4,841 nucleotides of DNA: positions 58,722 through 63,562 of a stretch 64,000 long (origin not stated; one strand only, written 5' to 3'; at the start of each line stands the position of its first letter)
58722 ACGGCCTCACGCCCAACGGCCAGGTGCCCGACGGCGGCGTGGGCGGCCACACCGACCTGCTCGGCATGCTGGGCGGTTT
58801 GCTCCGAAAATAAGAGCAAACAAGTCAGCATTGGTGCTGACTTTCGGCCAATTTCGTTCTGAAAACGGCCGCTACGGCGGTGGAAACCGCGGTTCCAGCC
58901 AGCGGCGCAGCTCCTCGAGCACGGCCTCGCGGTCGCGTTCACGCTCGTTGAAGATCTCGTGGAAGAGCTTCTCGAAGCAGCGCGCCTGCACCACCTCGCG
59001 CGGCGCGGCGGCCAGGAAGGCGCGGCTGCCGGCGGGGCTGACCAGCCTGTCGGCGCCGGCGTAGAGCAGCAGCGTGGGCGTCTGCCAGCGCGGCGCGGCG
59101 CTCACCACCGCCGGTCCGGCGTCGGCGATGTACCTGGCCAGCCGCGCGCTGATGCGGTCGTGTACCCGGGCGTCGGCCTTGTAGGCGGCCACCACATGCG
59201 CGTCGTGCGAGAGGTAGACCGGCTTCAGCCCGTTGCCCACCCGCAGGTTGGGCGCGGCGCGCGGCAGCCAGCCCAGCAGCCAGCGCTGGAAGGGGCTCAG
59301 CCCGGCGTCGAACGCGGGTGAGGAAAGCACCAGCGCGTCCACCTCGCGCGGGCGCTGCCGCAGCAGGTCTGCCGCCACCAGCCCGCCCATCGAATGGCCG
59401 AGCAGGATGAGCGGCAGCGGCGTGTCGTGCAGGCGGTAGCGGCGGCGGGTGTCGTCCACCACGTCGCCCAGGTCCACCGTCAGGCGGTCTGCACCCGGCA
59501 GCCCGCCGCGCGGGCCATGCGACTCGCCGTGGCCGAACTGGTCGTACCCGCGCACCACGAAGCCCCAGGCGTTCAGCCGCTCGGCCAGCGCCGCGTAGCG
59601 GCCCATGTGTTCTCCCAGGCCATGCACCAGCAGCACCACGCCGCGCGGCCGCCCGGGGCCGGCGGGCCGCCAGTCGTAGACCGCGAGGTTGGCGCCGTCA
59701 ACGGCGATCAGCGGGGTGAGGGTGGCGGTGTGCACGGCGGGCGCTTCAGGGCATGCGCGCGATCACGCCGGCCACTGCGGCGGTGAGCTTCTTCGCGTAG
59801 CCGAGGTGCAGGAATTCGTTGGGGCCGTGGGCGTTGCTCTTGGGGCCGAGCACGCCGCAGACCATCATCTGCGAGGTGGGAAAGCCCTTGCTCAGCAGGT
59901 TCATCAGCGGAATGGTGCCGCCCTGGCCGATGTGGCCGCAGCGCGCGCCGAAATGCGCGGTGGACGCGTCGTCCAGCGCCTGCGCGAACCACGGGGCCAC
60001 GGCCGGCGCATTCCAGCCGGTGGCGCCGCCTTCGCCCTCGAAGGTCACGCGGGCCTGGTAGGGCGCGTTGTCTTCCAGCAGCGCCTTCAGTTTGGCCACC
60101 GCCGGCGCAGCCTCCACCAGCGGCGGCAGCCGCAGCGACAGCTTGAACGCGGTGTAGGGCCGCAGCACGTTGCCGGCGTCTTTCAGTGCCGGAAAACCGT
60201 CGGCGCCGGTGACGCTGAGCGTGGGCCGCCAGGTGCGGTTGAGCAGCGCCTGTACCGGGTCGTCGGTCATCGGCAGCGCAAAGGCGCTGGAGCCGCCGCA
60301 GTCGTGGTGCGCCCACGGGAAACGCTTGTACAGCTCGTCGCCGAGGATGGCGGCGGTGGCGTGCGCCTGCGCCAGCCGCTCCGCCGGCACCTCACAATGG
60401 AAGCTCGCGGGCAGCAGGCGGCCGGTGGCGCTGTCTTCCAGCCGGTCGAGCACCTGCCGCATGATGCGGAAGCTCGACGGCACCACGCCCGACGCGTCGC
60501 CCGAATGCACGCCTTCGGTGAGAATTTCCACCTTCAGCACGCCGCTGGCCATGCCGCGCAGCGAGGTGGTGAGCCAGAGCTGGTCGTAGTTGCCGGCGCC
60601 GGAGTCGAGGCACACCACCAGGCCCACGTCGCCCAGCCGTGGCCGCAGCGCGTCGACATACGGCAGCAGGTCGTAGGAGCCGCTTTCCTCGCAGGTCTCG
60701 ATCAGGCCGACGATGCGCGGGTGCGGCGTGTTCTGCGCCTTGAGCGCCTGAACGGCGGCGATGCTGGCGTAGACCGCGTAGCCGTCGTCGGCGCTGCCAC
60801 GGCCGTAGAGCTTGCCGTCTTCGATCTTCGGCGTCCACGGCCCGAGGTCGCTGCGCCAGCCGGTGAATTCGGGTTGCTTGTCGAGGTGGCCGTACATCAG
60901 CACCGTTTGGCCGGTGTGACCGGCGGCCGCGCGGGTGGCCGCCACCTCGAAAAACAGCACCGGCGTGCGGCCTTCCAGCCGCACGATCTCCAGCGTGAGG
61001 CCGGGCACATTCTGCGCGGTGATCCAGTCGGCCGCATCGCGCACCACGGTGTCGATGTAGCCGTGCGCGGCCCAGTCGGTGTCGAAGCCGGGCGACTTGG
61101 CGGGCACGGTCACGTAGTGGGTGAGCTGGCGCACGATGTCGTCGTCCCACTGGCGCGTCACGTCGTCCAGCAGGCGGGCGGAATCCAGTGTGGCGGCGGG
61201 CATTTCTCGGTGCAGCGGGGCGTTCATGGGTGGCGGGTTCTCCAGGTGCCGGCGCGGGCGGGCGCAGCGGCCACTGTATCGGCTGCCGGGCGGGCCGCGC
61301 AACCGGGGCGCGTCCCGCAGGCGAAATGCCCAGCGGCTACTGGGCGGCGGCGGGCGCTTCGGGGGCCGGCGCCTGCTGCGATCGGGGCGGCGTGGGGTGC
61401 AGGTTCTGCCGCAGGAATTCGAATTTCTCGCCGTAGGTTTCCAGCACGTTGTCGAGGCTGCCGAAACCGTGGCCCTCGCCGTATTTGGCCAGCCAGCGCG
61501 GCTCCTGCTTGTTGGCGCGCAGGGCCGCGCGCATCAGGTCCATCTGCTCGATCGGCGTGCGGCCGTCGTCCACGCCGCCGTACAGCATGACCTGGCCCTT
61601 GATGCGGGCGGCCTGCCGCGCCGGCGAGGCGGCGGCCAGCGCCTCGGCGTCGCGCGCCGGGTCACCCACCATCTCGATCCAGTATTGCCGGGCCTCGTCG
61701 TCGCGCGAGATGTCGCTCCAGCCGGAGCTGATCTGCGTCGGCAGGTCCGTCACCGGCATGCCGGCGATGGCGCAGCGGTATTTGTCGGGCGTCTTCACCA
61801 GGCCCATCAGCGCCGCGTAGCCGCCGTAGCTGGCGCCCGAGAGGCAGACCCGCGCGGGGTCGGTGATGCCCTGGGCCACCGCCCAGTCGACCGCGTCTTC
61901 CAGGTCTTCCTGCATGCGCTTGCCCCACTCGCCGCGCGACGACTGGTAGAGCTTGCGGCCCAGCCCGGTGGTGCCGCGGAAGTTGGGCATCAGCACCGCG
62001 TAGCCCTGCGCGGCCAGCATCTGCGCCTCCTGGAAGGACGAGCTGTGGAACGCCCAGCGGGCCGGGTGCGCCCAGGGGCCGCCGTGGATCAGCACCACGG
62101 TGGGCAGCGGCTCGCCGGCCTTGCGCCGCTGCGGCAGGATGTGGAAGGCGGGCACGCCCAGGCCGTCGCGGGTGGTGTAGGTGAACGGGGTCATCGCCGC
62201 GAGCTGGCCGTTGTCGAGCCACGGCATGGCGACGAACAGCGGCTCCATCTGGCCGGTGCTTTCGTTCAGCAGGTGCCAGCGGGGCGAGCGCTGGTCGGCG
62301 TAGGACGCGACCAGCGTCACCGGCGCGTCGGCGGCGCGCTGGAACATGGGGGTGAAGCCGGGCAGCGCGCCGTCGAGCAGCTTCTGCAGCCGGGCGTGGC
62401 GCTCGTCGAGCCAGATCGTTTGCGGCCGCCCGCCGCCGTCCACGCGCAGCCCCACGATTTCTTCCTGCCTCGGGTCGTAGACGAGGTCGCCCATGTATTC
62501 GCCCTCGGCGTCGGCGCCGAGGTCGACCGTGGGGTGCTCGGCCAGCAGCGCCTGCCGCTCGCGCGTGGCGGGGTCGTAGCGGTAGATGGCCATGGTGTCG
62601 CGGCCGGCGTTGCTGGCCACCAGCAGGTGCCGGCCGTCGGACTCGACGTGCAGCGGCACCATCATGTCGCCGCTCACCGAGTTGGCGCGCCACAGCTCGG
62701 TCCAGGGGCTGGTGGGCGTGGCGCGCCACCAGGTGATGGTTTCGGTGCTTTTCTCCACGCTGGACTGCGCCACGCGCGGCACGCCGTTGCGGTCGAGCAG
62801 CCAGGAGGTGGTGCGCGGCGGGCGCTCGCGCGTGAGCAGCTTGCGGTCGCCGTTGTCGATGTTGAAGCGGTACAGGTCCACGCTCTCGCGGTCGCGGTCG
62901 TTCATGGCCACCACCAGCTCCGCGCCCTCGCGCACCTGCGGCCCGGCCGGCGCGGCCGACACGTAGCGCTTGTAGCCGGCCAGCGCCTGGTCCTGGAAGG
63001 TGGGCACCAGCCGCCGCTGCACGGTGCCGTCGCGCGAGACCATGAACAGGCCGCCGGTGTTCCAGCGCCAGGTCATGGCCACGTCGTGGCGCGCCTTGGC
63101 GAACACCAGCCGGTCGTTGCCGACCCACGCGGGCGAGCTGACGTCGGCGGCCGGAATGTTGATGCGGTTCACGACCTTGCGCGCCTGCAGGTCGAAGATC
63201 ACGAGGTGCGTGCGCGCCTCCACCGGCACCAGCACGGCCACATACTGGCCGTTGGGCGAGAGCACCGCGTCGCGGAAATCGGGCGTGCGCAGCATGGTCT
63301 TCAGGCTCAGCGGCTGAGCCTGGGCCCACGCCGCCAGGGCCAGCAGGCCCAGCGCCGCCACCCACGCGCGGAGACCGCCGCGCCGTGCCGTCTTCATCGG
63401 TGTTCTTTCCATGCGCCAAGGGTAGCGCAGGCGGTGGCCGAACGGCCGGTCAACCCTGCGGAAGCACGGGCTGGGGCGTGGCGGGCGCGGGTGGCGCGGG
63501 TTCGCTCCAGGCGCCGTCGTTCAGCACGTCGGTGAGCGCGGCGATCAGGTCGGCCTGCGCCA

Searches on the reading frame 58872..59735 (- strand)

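Call 104: search_protein_families(library=pfam, proteins=[window:58872-59735:-], max_evalue=0.00001)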
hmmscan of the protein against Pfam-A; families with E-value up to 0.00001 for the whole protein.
window:58872-59735:- (287 aa): 3 families
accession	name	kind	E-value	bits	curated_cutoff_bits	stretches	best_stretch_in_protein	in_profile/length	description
PF12146.15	Hydrolase_4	-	3.7e-71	239.6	27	1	29-266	2-239/239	Serine aminopeptidase, S33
PF00561.26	Abhydrolase_1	-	7e-17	62.3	25.8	1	33-157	2-114/245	alpha/beta hydrolase fold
PF12697.13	Abhydrolase_6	-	1.2e-14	55.9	26.3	1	34-249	1-195/217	Alpha/beta hydrolase family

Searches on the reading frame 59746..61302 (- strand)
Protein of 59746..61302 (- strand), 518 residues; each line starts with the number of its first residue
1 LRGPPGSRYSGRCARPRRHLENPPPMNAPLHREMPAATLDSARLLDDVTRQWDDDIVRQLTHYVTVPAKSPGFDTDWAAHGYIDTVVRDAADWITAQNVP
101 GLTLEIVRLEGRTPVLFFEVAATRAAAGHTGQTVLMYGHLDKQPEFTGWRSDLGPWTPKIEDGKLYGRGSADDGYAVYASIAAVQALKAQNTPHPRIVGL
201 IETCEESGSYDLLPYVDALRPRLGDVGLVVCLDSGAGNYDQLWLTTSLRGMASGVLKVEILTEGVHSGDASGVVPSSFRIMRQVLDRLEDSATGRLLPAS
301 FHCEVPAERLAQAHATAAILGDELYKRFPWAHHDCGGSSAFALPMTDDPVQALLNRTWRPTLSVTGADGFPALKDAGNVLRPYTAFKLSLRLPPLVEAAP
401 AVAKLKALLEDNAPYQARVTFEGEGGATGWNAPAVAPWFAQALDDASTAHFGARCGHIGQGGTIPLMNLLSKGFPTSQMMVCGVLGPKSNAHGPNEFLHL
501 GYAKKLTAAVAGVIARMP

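Call 104: search_protein_families(library=pfam, proteins=[window:59746-61302:-], max_evalue=0.00001)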
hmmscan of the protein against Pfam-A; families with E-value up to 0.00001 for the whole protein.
window:59746-61302:- (518 aa): 2 families
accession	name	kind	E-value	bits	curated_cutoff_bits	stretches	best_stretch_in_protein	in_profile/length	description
PF01546.33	Peptidase_M20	-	7.4e-21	75.4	24.6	1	135-514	1-204/206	Peptidase family M20/M25/M40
PF07687.19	M20_dimer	-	3e-08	34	21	1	247-414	2-104/107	Peptidase dimerisation domain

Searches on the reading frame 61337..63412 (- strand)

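Call 104: search_protein_families(library=pfam, proteins=[window:61337-63412:-], max_evalue=0.00001)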
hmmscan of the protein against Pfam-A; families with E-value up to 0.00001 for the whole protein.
window:61337-63412:- (691 aa): 4 families
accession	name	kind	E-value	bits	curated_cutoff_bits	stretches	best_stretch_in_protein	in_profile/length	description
PF00326.27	Peptidase_S9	-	7.2e-41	140.5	22.6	1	459-672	4-211/213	Prolyl oligopeptidase family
PF02129.25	Peptidase_S15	-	7.3e-14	52.5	23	1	416-559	1-134/262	X-Pro dipeptidyl-peptidase (S15 family)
PF12697.13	Abhydrolase_6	-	6.2e-10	40.5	26.3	1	439-641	1-183/217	Alpha/beta hydrolase family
PF20434.5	BD-FAE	-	9.3e-09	35.5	26.8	1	431-629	8-213/215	BD-FAE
